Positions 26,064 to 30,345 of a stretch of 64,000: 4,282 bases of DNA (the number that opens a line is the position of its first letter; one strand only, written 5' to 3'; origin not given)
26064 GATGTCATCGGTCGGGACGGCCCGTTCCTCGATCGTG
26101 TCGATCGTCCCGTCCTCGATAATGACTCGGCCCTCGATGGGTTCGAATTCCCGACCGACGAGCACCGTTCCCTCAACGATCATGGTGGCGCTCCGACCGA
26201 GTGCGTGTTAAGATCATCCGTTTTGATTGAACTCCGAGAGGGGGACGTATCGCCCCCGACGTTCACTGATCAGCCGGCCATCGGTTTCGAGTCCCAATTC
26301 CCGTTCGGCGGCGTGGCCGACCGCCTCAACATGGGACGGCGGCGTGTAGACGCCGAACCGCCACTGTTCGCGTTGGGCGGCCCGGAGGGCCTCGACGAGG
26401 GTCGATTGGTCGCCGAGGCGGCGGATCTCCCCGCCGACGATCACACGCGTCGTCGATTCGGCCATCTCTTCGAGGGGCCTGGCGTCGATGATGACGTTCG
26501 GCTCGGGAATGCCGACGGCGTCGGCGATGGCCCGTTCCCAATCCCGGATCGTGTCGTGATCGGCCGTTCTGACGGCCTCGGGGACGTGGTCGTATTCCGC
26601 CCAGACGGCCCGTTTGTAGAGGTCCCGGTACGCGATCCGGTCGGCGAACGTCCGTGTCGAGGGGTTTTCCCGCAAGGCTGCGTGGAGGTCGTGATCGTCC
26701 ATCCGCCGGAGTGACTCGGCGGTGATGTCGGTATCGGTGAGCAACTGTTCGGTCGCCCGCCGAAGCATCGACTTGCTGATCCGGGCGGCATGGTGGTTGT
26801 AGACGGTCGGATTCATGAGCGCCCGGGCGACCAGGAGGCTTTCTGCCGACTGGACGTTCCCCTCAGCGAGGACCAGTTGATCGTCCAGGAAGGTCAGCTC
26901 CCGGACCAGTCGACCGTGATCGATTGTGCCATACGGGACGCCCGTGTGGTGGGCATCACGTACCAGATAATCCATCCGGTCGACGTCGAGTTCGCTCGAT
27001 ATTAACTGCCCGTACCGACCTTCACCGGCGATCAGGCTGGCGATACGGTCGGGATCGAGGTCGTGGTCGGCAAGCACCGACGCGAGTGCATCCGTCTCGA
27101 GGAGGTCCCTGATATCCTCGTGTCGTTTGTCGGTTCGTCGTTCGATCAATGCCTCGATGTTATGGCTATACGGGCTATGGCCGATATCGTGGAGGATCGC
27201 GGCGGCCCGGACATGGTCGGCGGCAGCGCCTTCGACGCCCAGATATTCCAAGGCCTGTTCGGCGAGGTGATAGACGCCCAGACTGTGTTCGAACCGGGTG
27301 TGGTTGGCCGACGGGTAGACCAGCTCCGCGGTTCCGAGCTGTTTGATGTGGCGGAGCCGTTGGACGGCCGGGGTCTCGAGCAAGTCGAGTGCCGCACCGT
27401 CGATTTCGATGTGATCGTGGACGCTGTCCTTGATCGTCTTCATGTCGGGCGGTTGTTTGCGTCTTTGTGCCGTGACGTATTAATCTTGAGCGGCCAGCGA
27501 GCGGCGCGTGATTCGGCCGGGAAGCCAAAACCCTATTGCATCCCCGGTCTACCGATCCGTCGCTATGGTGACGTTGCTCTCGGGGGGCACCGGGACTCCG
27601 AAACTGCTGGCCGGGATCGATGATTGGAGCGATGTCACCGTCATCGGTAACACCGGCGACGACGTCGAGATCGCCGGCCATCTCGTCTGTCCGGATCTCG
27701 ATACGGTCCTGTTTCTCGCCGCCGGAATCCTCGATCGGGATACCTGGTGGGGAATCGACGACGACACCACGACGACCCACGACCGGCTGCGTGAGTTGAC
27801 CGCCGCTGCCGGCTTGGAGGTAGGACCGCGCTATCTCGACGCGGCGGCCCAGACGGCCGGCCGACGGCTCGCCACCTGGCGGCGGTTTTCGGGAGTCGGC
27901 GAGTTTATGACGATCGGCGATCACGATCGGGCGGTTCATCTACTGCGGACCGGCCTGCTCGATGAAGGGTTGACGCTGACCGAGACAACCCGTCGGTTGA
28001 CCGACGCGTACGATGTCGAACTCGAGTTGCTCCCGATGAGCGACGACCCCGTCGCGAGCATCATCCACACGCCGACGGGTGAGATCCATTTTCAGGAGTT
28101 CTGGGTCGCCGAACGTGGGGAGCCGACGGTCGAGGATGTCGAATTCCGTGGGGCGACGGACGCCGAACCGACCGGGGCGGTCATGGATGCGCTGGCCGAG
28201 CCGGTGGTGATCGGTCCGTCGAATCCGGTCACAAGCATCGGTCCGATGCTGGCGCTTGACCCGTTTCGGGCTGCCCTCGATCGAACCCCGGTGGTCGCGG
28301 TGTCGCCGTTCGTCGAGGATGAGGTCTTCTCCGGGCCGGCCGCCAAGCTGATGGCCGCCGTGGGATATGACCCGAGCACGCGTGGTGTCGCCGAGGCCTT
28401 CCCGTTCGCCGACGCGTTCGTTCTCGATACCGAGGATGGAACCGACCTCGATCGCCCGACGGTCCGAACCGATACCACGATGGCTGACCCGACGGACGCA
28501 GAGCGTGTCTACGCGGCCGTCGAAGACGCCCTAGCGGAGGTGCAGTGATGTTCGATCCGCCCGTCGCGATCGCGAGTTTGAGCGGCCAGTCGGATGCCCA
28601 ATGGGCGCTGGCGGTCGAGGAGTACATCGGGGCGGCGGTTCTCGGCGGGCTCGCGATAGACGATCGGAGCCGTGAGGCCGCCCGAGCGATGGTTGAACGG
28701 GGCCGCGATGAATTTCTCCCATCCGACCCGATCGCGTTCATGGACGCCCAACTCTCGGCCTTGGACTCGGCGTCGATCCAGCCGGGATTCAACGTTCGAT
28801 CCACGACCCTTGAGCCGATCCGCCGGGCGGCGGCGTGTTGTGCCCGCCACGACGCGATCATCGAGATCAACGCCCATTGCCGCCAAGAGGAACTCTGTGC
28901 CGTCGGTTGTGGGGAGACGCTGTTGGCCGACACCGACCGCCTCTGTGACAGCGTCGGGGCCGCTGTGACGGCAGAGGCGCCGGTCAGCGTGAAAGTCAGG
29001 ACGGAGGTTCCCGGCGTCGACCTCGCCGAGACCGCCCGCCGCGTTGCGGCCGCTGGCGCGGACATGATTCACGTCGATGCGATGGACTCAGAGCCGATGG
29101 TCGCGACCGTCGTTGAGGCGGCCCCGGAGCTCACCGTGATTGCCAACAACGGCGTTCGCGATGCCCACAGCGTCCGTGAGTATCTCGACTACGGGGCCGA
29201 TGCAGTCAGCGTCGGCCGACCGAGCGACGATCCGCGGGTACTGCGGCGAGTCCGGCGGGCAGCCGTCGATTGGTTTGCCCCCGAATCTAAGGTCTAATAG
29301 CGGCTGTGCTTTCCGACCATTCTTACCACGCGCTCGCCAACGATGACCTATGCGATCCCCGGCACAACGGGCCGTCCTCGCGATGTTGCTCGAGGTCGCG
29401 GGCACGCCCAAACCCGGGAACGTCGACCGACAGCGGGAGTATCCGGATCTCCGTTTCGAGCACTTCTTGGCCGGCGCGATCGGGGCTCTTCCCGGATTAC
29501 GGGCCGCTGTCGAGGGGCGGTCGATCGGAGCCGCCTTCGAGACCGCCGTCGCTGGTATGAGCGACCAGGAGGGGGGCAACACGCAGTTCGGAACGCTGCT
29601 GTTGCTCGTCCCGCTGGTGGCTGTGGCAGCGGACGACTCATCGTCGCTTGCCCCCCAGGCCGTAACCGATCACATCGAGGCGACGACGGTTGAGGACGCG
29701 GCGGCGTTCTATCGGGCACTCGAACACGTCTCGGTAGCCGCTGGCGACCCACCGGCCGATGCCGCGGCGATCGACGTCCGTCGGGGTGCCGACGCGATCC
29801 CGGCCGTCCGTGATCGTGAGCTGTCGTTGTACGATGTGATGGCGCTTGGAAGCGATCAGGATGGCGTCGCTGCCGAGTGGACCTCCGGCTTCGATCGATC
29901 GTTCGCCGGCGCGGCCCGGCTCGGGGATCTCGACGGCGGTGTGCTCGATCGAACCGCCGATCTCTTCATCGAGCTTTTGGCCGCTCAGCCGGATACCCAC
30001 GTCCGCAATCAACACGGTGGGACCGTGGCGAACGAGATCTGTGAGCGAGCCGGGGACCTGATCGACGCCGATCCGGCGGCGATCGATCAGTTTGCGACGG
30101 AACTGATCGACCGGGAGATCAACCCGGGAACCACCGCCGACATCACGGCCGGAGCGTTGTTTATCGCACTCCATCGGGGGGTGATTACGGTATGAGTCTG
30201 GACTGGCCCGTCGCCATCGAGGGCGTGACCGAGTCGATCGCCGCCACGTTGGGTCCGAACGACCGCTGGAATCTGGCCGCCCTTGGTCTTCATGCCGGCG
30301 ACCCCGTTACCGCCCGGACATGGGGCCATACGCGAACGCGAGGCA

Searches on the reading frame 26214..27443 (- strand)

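Call 73: search_protein_families(library=pfam, proteins=[window:26214-27443:-], max_evalue=0.0001)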
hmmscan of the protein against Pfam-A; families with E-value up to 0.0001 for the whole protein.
window:26214-27443:- (409 aa): 2 families
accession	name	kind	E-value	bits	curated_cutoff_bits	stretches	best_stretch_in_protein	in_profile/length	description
PF19276.4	HD_assoc_2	-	1e-86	290.4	23.1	1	174-391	1-219/222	HD associated region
PF01966.28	HD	-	2.9e-10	40.9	22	1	50-162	1-115/116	HD domain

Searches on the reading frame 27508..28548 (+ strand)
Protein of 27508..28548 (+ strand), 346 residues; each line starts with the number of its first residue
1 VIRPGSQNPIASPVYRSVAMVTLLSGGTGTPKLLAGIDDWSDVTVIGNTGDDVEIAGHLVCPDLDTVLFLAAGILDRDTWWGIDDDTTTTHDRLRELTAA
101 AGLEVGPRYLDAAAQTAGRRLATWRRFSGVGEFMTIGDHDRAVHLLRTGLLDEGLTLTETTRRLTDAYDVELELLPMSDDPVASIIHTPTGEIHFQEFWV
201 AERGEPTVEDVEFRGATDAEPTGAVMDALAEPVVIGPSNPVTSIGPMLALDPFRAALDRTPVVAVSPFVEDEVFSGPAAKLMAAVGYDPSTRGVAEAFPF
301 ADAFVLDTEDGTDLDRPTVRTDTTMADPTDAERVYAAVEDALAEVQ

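Call 73: search_protein_families(library=pfam, proteins=[window:27508-28548:+], max_evalue=0.0001)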
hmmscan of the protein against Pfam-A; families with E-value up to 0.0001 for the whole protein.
window:27508-28548:+ (346 aa): 1 family
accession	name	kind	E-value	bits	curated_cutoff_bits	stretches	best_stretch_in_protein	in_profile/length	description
PF01933.23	CofD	-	7.5e-42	143.9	30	1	21-310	1-253/290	2-phospho-L-lactate transferase CofD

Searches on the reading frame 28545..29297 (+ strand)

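Call 73: search_protein_families(library=pfam, proteins=[window:28545-29297:+], max_evalue=0.0001)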
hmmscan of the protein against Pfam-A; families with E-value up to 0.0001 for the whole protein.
window:28545-29297:+ (250 aa): 2 families
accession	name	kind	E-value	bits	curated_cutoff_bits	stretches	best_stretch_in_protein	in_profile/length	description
PF01207.24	Dus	-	9.3e-13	48.4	20.4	1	95-235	71-226/311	Dihydrouridine synthase (Dus)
PF01729.25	QRPTase_C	-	4.8e-05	23.6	23.1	1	144-226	74-157/169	Quinolinate phosphoribosyl transferase, C-terminal domain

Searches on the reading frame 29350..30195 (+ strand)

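Call 73: search_protein_families(library=pfam, proteins=[window:29350-30195:+], max_evalue=0.0001)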
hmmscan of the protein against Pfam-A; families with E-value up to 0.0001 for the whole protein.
window:29350-30195:+ (281 aa): 1 family
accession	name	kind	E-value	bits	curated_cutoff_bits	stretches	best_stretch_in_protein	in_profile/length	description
PF01874.21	CitG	-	1.9e-61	208.6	27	1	5-273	1-284/284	ATP:dephospho-CoA triphosphoribosyl transferase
